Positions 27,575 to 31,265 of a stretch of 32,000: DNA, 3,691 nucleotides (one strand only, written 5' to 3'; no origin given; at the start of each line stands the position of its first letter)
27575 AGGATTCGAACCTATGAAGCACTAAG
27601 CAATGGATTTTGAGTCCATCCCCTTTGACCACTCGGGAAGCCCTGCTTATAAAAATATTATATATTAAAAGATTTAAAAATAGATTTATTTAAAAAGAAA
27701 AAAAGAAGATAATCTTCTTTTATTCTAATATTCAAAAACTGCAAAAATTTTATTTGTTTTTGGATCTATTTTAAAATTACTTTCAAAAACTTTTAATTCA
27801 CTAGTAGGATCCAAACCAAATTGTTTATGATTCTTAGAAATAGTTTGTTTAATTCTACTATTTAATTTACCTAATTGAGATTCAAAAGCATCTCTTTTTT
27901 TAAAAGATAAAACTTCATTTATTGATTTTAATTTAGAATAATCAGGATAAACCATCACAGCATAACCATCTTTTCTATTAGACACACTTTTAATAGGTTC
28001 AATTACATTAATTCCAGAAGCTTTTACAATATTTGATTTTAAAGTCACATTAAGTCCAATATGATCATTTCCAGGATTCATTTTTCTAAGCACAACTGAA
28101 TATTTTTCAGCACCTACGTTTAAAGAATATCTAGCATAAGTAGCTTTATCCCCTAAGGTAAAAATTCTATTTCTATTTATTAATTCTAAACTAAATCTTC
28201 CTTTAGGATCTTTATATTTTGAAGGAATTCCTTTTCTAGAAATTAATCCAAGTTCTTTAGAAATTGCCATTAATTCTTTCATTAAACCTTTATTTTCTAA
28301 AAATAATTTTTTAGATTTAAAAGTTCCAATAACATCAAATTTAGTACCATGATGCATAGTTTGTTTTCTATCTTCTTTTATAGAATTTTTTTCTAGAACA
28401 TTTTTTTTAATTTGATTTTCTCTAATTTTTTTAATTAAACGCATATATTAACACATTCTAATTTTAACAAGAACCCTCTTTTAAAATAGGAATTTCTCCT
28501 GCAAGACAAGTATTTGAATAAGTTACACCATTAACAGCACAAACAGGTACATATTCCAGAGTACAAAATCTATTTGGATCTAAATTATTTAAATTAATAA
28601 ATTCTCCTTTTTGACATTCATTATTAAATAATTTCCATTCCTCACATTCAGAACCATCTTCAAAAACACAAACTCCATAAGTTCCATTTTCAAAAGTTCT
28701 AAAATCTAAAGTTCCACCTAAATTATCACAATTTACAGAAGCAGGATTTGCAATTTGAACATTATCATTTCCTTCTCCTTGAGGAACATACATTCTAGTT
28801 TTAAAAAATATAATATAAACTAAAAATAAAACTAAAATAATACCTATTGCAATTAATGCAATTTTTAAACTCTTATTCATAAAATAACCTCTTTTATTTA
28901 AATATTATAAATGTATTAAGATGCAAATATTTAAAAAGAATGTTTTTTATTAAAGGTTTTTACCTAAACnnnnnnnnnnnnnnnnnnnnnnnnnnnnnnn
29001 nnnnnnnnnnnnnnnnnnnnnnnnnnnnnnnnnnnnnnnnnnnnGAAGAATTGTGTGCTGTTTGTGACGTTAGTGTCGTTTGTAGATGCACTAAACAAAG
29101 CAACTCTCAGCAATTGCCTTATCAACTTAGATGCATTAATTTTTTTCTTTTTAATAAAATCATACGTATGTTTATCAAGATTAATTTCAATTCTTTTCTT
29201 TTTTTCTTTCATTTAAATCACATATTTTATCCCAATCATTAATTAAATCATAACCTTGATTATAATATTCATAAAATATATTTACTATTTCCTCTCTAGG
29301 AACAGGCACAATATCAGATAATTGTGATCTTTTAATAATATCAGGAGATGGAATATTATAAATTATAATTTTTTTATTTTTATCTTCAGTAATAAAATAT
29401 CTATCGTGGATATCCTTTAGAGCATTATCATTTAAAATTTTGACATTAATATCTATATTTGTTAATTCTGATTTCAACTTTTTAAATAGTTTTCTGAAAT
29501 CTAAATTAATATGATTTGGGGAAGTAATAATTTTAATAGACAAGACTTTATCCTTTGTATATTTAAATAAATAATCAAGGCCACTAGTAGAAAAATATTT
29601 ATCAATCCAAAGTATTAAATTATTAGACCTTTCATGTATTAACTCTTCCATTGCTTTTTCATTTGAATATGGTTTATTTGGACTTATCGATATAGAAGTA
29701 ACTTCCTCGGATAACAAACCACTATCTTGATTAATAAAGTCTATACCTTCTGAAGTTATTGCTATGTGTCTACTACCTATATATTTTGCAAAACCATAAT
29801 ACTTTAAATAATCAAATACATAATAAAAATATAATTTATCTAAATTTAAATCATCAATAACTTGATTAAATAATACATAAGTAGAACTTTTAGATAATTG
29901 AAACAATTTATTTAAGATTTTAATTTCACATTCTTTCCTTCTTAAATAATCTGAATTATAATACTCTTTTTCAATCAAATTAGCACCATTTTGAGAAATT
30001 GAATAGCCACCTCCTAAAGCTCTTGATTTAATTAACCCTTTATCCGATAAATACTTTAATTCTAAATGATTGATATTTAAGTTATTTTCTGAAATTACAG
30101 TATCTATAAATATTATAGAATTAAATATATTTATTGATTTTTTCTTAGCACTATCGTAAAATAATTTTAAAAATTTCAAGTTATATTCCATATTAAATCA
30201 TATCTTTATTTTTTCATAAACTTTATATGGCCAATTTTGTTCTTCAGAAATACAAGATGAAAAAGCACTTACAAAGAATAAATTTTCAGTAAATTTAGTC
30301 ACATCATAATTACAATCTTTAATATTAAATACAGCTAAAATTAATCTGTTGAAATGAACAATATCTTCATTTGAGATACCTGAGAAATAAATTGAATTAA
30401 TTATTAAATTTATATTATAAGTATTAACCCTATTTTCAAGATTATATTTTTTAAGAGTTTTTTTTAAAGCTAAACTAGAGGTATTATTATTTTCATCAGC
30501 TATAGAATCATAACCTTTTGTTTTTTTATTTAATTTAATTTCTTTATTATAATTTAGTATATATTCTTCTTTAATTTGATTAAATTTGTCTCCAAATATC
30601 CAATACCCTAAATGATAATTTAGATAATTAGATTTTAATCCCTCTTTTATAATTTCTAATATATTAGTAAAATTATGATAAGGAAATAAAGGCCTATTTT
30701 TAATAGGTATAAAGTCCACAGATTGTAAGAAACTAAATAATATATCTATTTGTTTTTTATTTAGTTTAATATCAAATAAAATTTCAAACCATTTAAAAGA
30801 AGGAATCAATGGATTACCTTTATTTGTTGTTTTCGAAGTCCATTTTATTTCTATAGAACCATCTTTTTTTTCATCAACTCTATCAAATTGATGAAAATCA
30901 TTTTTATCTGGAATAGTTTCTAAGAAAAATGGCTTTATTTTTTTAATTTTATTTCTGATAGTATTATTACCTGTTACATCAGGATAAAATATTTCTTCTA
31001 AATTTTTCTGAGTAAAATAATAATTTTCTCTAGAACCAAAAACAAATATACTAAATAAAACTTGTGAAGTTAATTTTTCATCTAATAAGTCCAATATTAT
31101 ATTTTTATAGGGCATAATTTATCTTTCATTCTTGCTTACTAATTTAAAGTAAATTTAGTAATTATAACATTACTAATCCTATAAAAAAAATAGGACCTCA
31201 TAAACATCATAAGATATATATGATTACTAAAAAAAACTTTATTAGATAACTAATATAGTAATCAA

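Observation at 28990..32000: tRNA-Ser 3' fragment marking the junction of a probable integrated element that runs off the window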

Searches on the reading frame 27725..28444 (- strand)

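Call 11: search_protein_families(library=pfam, proteins=[window:27725-28444:-], max_evalue=1)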
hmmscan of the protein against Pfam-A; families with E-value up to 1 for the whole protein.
window:27725-28444:- (239 aa): 1 family
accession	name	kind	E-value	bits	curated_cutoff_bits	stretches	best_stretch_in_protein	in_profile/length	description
PF11530.13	Pilin_PilX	-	0.46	10.9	25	1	193-236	17-60/127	Minor type IV pilin, PilX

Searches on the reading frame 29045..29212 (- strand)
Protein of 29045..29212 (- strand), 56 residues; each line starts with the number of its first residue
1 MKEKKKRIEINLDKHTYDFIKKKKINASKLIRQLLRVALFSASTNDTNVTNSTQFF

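Call 86: search_solved_structures(query=window:29045-29212:-, max_evalue=10, show_alignments=2)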
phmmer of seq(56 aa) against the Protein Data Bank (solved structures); distinct sequences matched with E-value up to 10: 0.

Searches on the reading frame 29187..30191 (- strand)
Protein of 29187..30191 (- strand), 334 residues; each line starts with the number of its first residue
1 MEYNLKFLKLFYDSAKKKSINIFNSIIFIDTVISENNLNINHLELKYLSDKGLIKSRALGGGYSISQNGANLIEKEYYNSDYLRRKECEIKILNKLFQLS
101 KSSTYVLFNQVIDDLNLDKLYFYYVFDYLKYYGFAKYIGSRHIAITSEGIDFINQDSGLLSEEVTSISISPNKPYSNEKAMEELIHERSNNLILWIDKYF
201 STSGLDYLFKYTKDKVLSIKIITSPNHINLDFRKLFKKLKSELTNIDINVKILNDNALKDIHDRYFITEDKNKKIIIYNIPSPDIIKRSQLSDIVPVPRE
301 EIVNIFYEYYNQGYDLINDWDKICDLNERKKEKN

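Call 11: search_protein_families(library=pfam, proteins=[window:29187-30191:-], max_evalue=1)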
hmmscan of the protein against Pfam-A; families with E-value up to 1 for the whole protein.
window:29187-30191:- (334 aa): 1 family
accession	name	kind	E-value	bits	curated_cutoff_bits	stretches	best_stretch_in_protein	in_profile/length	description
PF14338.12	Mrr_N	-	0.021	15.4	29.5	0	45-74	58-86/87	Mrr N-terminal domain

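Call 31: search_protein_families(library=phrogs, proteins=[window:29187-30191:-], max_evalue=0.1)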
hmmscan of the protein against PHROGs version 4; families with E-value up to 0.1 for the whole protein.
window:29187-30191:- (334 aa): 2 families
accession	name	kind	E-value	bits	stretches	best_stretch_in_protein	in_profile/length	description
phrog_3983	-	unknown function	0.00035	21.2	1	139-162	68-91/165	-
phrog_13837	-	unknown function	0.0076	17.3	1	113-156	30-72/110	-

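Call 52: search_protein_families(library=padloc, proteins=[window:29187-30191:-], max_evalue=0.01)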
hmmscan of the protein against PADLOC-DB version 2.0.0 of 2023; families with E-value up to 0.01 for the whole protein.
window:29187-30191:- (334 aa): 0 families

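Call 66: search_protein_representatives(protein=window:29190-30191:-)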
Query: 334 residues. Proteins with E-value up to 0.001 (for the whole library): 199; up to 1e-10: 64; up to 1e-30: 2. The best 150 are listed.
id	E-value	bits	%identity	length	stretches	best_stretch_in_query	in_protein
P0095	2.6e-179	612.0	86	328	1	1-329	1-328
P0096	2.3e-52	194.9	38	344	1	1-329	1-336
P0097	5.4e-26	108.3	39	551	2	126-326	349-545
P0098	3.1e-21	92.6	38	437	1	125-325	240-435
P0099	2.4e-20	89.7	37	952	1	127-328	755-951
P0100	6.7e-20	88.2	44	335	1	161-323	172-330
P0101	2.3e-19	86.4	40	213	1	161-333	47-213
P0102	2.6e-19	86.3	41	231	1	164-316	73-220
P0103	5.5e-19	85.2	37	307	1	154-324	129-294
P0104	1.0e-18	84.3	39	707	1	162-324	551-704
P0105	1.5e-18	83.8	40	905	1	153-324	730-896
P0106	2.5e-18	83.0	35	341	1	164-332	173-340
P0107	6.6e-18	81.7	44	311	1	168-324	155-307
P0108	7.8e-18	81.4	40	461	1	168-333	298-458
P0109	4.3e-17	79.0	35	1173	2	125-334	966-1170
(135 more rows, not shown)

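Call 70: search_protein_families(library=pfam, alignment_id=A4, max_evalue=0.001)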
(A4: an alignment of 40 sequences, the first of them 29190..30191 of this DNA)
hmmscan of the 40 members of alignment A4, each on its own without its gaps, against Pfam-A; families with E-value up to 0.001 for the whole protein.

A. member 1, window:29190-30191:- (334 aa): 0 families

B. families by the number of members that match (of 40 scanned): 26 families (the first 25 are shown)
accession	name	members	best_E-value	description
PF13414.12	TPR_11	2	1.6e-36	TPR repeat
PF00515.34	TPR_1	2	6.3e-33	Tetratricopeptide repeat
PF13181.12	TPR_8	2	2.1e-32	Tetratricopeptide repeat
PF07719.23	TPR_2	2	7.3e-31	Tetratricopeptide repeat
PF13431.12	TPR_17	2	3.9e-24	Tetratricopeptide repeat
PF14559.12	TPR_19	2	2e-18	Tetratricopeptide repeat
PF13432.12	TPR_16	2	2.7e-18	Tetratricopeptide repeat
PF13428.12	TPR_14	2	4.7e-18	Tetratricopeptide repeat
PF13424.12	TPR_12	2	8.6e-18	Tetratricopeptide repeat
PF23914.1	TPR_CcmH_CycH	2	5e-09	Cytochrome c-type biogenesis protein H TPR domain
PF13371.12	TPR_9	2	3e-08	Tetratricopeptide repeat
PF13174.12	TPR_6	2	4.4e-06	Tetratricopeptide repeat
PF10543.14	ORF6N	1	8.6e-35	ORF6N domain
PF13176.12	TPR_7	1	1.9e-11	Tetratricopeptide repeat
PF12895.13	ANAPC3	1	3.1e-08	Anaphase-promoting complex, cyclosome, subunit 3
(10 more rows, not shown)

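Call 76: predict_structure(alignment_id=A4)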
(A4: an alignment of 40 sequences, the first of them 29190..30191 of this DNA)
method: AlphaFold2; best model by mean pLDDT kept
length: 334 residues; sequences in the alignment: 40
mean_pLDDT: 89.1   pTM: 0.64
mean pLDDT of the five models: 89.1, 89.0, 87.6, 86.1, 85.7
residues with pLDDT >= 90: 191; 70-90: 121; 50-70: 18; < 50: 4
segments of 3 or more residues with pLDDT < 50: 158-161
pLDDT, mean of each block of 10 residues (from residue 1): 84 76 64 83 88 79 81 82 85 91 92 93 88 88 90 63 80 95 96 98 98 96 97 98 98 93 95 93 96 94 96 98 94 89
secondary structure, 60 per line:
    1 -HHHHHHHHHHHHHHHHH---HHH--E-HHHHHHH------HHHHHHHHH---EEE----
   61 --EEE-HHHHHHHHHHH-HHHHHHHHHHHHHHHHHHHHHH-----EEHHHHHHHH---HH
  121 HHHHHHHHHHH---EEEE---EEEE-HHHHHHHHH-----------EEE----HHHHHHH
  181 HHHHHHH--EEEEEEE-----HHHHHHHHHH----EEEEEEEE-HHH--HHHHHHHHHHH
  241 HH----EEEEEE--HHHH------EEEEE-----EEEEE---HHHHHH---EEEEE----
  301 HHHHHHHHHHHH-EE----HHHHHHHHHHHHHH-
elements in order: H2-18 H29-35 H42-50 E54-56 E63-65 H67-77 H79-100 H108-115 H119-131 E135-138 E142-145 H147-155 E167-169 H174-187 E190-196 H202-211 E216-223 H230-242 E247-252 H255-258 E265-269 E275-279 H283-288 E292-296 H301-312 H320-333

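Call 78: fold_search(model_id=the predicted structure, library=pdb)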
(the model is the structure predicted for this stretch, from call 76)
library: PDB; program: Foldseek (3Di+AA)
matches with E <= 10: 1379; with E <= 0.001: 8
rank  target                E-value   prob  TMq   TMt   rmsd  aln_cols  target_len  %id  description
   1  5bpd_C                1.7e-05  1.00  0.23  0.27  19.4       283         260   11  Structure of TrmBL2, an archaeal chromatin protein, shows a novel mode of DNA binding. (released 2015-09-02)
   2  5bpd_D                8.6e-05  0.99  0.21  0.25  18.9       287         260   11  Structure of TrmBL2, an archaeal chromatin protein, shows a novel mode of DNA binding. (released 2015-09-02)
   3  3qph_A                9.1e-05  1.00  0.25  0.25  15.1       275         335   13  The three-dimensional structure of TrmB, a global transcriptional regulator of the hyperthermophilic archaeon Pyrococc (released 2012-05-30)
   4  5box_A                1.0e-04  0.99  0.24  0.29  23.8       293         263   14  Structure of TrmBL2, an archaeal chromatin protein, shows a novel mode of DNA binding. (released 2015-09-02)
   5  5bpd_B                1.3e-04  0.98  0.22  0.26  24.1       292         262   12  Structure of TrmBL2, an archaeal chromatin protein, shows a novel mode of DNA binding. (released 2015-09-02)
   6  4urj_B                5.9e-04  1.00  0.26  0.44  11.6       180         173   11  Crystal structure of human BJ-TSA-9 (released 2014-10-01)
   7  5bqt_A                6.3e-04  0.96  0.23  0.28  21.4       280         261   14  Structure of TrmBL2, an archaeal chromatin protein, shows a novel mode of DNA binding. (released 2015-09-02)
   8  9uuh_A                9.0e-04  0.99  0.26  0.15  11.2       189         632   13  binary complex of ATP-bound polyphosphate kinase 1 (PPK1) (released 2026-03-04)
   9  4urj_A                1.1e-03  1.00  0.26  0.46  12.0       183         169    9  Crystal structure of human BJ-TSA-9 (released 2014-10-01)
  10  5lzk_A                1.3e-03  1.00  0.26  0.46   6.0       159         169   10  Structure of the domain of unknown function DUF1669 from human FAM83B (released 2016-10-26)
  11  5qhm                  2.1e-03  1.00  0.27  0.48   5.0       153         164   12  PanDDA analysis group deposition of models with modelled events (e.g. bound ligands) -- Crystal Structure of human FAM83 (released 2018-12-19)
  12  8r3g_A                2.7e-03  0.99  0.25  0.25  11.5       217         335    8  Central glycolytic genes regulator (CggR) bound to DNA operator (released 2024-06-19)
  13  4m72_A                2.7e-03  0.84  0.19  0.19  14.6       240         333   12  Mutant structure of methyltransferase from Streptomyces hygroscopicus (released 2014-06-25)
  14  2ymb_D                2.8e-03  0.97  0.28  0.39  15.7       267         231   13  Structures of MITD1 (released 2012-10-24)
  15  8bic_A                3.0e-03  0.35  0.14  0.15  18.2       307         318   12  O-Methyltransferase Plu4891 in complex with SAH (released 2023-03-08)
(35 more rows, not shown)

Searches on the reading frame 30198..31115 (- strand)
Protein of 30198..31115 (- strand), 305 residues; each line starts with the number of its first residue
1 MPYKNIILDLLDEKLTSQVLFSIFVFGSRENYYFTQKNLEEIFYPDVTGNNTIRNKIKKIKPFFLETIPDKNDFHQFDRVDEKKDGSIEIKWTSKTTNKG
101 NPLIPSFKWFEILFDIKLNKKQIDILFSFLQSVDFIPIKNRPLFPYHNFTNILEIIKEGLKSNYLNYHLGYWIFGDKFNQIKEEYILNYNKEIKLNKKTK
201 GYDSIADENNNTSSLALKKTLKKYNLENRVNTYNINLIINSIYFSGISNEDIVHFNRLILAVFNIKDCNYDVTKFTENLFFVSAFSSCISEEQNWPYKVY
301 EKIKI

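Call 11: search_protein_families(library=pfam, proteins=[window:30198-31115:-], max_evalue=1)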
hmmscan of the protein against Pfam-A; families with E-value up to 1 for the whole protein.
window:30198-31115:- (305 aa): 0 families

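Call 31: search_protein_families(library=phrogs, proteins=[window:30198-31115:-], max_evalue=0.1)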
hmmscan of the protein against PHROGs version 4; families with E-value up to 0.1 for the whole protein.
window:30198-31115:- (305 aa): 0 families

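Call 52: search_protein_families(library=padloc, proteins=[window:30198-31115:-], max_evalue=0.01)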
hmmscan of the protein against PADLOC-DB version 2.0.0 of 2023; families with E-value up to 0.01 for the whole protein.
window:30198-31115:- (305 aa): 0 families

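Call 87: search_protein_families(library=ncbifam, proteins=[window:30198-31115:-], max_evalue=0.1)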
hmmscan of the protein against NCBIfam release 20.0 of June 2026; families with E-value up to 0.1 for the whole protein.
window:30198-31115:- (305 aa): 1 family
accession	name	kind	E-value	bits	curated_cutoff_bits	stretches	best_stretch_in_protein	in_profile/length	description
NF002288.1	PRK01212.1-4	equivalog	0.062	12.3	194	1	166-231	10-78/303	homoserine kinase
